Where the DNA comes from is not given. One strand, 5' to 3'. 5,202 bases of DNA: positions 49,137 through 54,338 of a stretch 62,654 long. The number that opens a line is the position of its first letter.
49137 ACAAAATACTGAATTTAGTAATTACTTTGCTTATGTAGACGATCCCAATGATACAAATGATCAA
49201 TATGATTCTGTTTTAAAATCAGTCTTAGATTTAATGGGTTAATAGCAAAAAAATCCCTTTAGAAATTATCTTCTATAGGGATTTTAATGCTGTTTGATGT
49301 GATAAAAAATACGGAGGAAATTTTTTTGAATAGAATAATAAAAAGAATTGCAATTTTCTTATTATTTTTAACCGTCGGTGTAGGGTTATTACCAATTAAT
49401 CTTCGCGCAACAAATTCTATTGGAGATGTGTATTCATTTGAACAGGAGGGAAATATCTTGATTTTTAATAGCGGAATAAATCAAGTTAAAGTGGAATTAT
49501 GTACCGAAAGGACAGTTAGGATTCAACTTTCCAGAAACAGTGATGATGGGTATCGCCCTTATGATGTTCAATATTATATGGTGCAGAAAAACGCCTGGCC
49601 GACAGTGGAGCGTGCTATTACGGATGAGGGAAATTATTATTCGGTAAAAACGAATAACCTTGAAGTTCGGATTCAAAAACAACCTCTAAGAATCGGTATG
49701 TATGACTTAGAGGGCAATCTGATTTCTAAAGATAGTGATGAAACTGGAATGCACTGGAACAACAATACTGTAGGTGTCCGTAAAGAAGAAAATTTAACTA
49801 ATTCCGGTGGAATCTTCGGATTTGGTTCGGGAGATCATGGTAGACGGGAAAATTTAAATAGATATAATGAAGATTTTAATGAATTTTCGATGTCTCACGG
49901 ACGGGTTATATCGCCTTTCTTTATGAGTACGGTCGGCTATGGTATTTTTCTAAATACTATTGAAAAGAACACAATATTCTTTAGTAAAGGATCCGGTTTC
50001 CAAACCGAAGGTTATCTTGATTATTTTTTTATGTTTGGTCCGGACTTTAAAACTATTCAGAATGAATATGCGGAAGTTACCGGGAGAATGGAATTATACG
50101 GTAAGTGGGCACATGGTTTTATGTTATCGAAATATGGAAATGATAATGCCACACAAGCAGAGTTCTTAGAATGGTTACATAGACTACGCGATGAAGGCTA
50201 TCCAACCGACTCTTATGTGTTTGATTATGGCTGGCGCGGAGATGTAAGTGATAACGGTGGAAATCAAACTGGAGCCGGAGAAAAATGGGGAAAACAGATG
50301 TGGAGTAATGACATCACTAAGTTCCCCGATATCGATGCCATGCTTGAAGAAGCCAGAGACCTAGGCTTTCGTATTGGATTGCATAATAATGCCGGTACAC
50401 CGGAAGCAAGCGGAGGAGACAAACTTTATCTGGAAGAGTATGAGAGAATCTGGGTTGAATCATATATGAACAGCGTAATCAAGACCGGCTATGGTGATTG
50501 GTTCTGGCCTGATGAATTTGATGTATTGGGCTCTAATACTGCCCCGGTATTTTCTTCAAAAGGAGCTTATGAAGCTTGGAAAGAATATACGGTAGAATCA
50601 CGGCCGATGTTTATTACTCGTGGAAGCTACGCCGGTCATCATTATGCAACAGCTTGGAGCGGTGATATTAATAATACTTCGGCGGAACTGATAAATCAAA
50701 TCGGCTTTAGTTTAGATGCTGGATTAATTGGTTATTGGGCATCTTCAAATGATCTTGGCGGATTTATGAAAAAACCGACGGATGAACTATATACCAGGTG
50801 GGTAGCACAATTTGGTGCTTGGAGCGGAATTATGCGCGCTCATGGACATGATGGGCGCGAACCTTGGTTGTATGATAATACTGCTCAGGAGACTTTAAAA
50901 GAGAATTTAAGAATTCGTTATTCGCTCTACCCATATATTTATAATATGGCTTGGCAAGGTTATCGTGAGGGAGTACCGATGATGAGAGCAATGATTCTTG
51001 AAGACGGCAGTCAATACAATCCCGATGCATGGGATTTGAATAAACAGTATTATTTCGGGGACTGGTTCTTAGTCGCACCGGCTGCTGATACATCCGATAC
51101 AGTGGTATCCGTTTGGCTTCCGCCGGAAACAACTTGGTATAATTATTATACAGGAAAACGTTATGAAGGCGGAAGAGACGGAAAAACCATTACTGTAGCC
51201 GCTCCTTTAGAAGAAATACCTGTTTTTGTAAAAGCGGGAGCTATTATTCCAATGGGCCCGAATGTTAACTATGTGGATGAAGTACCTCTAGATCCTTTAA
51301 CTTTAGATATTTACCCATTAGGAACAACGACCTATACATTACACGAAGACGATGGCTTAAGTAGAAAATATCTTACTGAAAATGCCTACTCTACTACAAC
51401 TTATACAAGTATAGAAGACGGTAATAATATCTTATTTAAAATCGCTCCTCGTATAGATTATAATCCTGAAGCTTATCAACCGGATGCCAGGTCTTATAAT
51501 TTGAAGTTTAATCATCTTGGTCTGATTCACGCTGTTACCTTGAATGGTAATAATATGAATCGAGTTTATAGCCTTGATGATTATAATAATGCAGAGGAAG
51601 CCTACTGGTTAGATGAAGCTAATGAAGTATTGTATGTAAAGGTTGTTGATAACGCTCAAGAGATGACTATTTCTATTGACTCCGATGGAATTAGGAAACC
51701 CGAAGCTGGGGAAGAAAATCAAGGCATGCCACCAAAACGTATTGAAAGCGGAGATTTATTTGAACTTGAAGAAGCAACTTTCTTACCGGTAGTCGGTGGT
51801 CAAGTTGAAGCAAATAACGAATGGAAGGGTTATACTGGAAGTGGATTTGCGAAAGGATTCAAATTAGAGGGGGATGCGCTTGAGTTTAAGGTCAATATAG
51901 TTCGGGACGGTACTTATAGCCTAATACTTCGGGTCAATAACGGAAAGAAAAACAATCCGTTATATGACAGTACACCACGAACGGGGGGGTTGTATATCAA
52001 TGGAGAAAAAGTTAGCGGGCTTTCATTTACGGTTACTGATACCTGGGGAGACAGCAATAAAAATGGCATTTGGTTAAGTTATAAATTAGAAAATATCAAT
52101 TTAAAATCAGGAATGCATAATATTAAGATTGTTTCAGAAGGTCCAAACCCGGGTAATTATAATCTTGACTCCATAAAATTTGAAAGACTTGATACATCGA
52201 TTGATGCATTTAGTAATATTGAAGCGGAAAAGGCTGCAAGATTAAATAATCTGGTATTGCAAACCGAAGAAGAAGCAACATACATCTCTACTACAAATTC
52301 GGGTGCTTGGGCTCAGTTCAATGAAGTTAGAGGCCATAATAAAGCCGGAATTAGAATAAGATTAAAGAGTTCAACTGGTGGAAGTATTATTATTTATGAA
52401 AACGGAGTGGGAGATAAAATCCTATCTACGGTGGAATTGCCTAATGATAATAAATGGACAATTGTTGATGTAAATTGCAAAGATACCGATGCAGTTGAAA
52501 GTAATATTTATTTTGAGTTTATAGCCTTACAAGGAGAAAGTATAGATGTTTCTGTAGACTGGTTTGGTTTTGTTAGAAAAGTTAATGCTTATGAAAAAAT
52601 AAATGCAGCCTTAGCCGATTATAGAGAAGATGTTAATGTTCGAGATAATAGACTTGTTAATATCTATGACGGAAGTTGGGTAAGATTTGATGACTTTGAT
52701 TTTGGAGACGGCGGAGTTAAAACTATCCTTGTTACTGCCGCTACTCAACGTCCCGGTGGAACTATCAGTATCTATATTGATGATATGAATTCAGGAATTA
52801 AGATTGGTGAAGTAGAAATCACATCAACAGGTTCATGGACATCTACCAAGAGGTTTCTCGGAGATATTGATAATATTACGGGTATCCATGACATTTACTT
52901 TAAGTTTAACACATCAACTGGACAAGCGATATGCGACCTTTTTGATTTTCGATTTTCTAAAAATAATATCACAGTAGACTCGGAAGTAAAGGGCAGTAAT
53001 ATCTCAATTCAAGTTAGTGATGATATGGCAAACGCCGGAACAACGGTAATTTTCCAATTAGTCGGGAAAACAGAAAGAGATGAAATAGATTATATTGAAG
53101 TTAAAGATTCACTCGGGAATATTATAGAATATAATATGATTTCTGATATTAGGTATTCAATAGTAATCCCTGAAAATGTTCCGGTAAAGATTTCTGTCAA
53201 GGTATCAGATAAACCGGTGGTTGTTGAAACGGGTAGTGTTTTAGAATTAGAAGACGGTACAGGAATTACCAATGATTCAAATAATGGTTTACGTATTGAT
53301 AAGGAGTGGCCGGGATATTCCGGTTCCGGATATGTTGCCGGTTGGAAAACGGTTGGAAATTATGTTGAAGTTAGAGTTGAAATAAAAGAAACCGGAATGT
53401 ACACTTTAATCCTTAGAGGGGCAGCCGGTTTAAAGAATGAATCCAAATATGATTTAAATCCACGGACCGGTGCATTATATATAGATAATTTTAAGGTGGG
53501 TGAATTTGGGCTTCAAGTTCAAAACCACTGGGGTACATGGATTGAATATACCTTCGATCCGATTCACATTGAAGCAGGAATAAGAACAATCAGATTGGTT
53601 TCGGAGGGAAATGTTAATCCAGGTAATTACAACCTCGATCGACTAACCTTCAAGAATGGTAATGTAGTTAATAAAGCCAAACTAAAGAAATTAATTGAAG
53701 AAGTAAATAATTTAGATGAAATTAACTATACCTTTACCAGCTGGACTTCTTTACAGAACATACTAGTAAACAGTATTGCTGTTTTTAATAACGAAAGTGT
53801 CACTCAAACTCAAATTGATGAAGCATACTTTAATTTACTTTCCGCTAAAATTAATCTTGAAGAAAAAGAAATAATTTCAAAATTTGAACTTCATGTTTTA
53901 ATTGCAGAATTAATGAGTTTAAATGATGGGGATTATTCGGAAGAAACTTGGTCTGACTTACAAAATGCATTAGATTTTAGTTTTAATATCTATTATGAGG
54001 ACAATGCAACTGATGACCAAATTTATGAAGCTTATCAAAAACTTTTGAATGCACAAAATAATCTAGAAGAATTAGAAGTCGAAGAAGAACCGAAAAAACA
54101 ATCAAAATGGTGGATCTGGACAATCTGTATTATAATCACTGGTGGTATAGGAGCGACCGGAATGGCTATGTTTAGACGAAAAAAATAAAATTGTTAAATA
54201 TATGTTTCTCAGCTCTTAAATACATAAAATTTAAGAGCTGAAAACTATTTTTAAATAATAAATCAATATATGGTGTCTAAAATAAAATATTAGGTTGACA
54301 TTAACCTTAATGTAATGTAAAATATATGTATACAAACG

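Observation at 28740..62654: A ~33-kb LacI-linked surface glycan-degradation supercluster built mostly from giant lipoproteins; the best candidate for an undescribed system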

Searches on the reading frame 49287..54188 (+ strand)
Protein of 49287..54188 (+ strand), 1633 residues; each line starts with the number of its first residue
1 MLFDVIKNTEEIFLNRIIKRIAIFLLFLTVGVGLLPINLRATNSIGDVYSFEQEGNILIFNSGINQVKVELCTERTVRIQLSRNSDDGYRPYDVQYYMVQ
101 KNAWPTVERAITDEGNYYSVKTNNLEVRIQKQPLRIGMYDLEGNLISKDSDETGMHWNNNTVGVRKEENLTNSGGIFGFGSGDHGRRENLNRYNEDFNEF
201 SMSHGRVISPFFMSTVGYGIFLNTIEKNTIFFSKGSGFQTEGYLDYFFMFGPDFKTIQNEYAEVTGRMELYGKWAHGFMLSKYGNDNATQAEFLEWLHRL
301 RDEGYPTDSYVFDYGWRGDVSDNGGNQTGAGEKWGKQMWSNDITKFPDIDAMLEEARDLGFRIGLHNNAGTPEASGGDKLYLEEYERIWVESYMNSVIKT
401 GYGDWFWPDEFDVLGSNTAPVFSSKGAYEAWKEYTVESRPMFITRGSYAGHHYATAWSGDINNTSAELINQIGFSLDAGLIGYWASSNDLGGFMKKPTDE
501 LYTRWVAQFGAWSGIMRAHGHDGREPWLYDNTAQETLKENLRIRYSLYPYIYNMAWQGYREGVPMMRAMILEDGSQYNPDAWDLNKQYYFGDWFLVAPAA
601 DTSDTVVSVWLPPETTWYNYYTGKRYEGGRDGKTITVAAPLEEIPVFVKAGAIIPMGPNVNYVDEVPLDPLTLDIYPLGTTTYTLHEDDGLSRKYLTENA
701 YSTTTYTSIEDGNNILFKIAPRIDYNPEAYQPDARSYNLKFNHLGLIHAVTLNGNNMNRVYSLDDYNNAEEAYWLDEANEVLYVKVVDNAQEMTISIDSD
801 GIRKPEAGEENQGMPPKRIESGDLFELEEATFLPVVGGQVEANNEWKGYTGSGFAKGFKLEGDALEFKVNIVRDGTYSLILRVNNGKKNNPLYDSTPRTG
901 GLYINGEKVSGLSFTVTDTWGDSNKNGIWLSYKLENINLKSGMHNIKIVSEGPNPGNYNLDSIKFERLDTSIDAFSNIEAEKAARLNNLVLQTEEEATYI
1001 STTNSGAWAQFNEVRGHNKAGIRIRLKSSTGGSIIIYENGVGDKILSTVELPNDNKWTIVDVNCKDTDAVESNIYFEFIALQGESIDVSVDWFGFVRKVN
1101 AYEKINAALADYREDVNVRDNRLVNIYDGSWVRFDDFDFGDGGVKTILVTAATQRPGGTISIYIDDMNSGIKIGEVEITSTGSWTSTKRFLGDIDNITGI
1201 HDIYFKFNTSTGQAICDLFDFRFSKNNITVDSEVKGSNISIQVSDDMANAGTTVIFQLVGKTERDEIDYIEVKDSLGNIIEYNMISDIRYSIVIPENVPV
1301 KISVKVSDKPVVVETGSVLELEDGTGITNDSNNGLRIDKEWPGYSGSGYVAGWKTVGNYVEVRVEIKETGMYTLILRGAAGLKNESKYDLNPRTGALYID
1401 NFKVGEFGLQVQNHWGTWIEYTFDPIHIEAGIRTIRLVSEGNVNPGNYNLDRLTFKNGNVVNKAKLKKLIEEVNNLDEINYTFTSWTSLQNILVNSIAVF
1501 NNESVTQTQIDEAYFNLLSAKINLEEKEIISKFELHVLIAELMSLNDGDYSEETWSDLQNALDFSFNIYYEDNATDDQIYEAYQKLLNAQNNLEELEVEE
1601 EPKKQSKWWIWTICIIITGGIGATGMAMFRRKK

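Call 5: search_protein_families(library=pfam, proteins=[window:49287-54188:+], max_evalue=0.01)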
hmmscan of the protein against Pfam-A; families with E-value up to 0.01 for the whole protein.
window:49287-54188:+ (1633 aa): 7 families
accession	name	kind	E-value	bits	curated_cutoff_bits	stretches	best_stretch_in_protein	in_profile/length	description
PF01055.32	Glyco_hydro_31_2nd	-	1.2e-39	137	23.5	2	417-554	188-328/328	Glycosyl hydrolases family 31 TIM-barrel domain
PF03422.21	CBM_6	-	2e-33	115.8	28.9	4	1119-1225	21-125/125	Carbohydrate binding module (family 6)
PF21365.3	Glyco_hydro_31_3rd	-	1.7e-22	80.1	24.4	1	562-654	1-87/87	Glycosyl hydrolase family 31 C-terminal domain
PF16990.11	CBM_35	-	8.9e-12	45.8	28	2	840-966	13-119/121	Carbohydrate binding module (family 35)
PF17137.9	DUF5110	-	1.2e-11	44.9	27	1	670-743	1-70/71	Domain of unknown function (DUF5110)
PF07554.19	FIVAR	-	1.5e-05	26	29.2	1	1463-1524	2-70/71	FIVAR domain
PF18099.7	CBM_35_2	-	0.00017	22.1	23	0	1122-1185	18-76/112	Carbohydrate binding module (family 35)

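Call 21: search_protein_families(library=ncbifam, proteins=[window:49287-54188:+], max_evalue=0.01)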
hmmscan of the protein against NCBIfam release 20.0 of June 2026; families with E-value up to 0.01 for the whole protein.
window:49287-54188:+ (1633 aa): 4 families
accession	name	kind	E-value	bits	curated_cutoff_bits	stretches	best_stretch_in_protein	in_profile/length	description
NF007940.0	PRK10658.1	equivalog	1.5e-51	175.8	606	2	441-681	461-695/771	alpha-xylosidase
NF040948.1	alpha_gluc_MalA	equivalog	3.3e-35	121.5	800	2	417-658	371-610/627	alpha-glucosidase MalA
NF007746.0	PRK10426.1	equivalog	2.5e-29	102.2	553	1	417-652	428-668/683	alpha-glucosidase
NF047897.1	LctobiosidLnbX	equivalog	8e-11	40.5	2500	2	1529-1605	1415-1491/1498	lacto-N-biosidase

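Call 22: search_solved_structures(query=window:49287-54188:+, max_evalue=0.0001)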
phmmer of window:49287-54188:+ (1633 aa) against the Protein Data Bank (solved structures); distinct sequences matched with E-value up to 0.0001: 65 (the best 60 are shown).
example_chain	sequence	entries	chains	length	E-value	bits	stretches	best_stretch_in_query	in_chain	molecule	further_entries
6jr6_A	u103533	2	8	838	1.7e-65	224.5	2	432-797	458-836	Candidate alpha-glycosidase Glycoside hydrolase family 31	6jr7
6jr8_A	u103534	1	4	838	1.7e-65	224.5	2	432-797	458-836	Candidate alpha-glycosidase Glycoside hydrolase family 31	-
5x7o_A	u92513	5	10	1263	1.9e-53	184.6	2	404-964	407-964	Glycoside hydrolase family 31 alpha-glucosidase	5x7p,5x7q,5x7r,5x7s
9kz6_A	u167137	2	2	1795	3.6e-47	163.8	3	425-657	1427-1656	Maltase-glucoamylase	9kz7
5npc_A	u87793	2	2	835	1.7e-46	161.6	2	433-721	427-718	Oligosaccharide 4-alpha-D-glucosyltransferase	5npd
4b9y_A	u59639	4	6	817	2.2e-46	161.1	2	432-721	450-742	ALPHA-GLUCOSIDASE, PUTATIVE, ADG31B | Oligosaccharide 4-alpha-D-glucosyltransferase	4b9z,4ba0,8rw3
5i23_A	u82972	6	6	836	2.3e-46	161.1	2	432-721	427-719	Oligosaccharide 4-alpha-D-glucosyltransferase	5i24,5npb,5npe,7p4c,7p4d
2xvg_A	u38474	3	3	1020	5e-42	146.7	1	479-696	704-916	ALPHA XYLOSIDASE | ALPHA-XYLOSIDASE, PUTATIVE, XYL31A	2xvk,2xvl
7kmp_A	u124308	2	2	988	2.5e-39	137.8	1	420-695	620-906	Alpha-xylosidase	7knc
8d43_A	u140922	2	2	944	1.1e-37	132.4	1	438-704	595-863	Neutral alpha-glucosidase AB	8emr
5f7c_A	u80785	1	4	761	1.7e-37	131.7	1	416-669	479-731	Alpha-glucosidase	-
7kbj_A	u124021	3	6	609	9.7e-36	125.9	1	438-702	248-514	Neutral alpha-glucosidase AB Trypsin-cleaved Fragment #3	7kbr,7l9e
5i0d_A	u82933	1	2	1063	1.9e-35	124.9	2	444-922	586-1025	Lmo2446 protein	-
5f7u_A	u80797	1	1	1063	1.9e-35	124.9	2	444-922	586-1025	Cycloalternan-forming enzyme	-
4kmq_A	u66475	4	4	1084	2.3e-35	124.7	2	444-922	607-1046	Lmo2446 protein | Alpha-xylosidase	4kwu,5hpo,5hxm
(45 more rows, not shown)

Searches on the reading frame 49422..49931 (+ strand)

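Call 103: search_protein_families(library=pfam, proteins=[window:49422-49931:+], max_evalue=1)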
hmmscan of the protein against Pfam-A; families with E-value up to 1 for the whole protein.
window:49422-49931:+ (170 aa): 1 family
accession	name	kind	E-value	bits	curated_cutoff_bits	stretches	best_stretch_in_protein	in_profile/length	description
PF13802.12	Gal_mutarotas_2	-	1.3e-08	35.8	27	1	22-135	2-124/184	Glycosyl hydrolase 31 N-terminal galactose mutarotase-like domain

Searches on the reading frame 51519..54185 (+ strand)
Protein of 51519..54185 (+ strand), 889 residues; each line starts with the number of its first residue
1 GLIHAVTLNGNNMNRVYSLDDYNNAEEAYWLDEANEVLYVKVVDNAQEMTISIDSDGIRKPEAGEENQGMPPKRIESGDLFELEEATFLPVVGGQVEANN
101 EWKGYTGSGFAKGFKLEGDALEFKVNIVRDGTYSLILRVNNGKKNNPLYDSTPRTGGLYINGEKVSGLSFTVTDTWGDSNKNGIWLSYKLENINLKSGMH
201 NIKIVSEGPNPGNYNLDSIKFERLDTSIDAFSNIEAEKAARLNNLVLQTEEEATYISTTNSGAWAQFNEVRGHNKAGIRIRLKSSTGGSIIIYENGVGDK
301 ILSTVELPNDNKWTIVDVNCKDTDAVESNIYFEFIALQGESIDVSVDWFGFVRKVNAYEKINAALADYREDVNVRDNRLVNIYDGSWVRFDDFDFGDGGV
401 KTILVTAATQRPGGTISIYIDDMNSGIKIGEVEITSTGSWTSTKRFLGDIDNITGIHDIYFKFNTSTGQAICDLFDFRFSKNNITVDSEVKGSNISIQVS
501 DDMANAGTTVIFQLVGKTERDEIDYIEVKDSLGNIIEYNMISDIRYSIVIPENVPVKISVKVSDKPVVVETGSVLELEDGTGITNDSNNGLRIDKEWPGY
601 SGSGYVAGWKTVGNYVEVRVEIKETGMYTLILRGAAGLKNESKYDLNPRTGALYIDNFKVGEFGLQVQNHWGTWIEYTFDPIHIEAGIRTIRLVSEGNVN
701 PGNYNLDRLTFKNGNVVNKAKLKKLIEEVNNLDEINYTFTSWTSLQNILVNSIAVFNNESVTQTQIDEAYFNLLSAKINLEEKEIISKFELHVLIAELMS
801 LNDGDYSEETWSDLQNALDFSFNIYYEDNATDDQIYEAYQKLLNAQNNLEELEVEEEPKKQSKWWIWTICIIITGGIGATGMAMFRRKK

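Call 90: search_solved_structures(query=window:51519-54185:+, max_evalue=0.01)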
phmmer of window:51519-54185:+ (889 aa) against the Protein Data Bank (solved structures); distinct sequences matched with E-value up to 0.01: 20.
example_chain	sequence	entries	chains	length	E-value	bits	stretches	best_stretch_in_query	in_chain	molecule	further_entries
3wnp_A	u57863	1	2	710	9.9e-10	40.5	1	95-225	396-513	Cycloisomaltooligosaccharide glucanotransferase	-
3wnl_A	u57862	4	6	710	1.5e-09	39.9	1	95-225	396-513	Cycloisomaltooligosaccharide glucanotransferase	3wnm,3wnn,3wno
3wnk_A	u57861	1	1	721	1.5e-09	39.9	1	95-225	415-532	Cycloisomaltooligosaccharide glucanotransferase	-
5x7g_A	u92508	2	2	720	1.9e-09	39.6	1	78-221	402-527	Cycloisomaltooligosaccharide glucanotransferase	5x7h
1w9s_A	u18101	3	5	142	3.3e-08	35.5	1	356-477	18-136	BH0236 PROTEIN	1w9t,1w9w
2vzp_A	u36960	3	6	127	1e-07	33.9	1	84-219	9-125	EXO-BETA-D-GLUCOSAMINIDASE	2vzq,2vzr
3c7e_A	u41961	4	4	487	2.9e-07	32.4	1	375-478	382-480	Endo-1,4-beta-xylanase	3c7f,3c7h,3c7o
3c7g_A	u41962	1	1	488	2.9e-07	32.4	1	375-478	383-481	Endo-1,4-beta-xylanase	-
2v4v_A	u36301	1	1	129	9.7e-07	30.6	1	382-479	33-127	GH59 GALACTOSIDASE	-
1uy1_A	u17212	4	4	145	1.1e-06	30.4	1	380-465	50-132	ENDO-1,4-BETA-XYLANASE A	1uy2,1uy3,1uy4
2vzo_A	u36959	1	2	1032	5e-06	28.3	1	82-219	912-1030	EXO-BETA-D-GLUCOSAMINIDASE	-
2vzs_A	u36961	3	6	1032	5.1e-06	28.2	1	82-219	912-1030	EXO-BETA-D-GLUCOSAMINIDASE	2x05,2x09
2vzt_A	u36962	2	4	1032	5.1e-06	28.2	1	82-219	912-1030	EXO-BETA-D-GLUCOSAMINIDASE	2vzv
2vzu_A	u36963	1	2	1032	5.2e-06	28.2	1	82-219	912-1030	EXO-BETA-D-GLUCOSAMINIDASE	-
1gmm_A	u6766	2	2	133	0.00074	21.1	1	381-473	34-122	CBM6 | XYLANASE U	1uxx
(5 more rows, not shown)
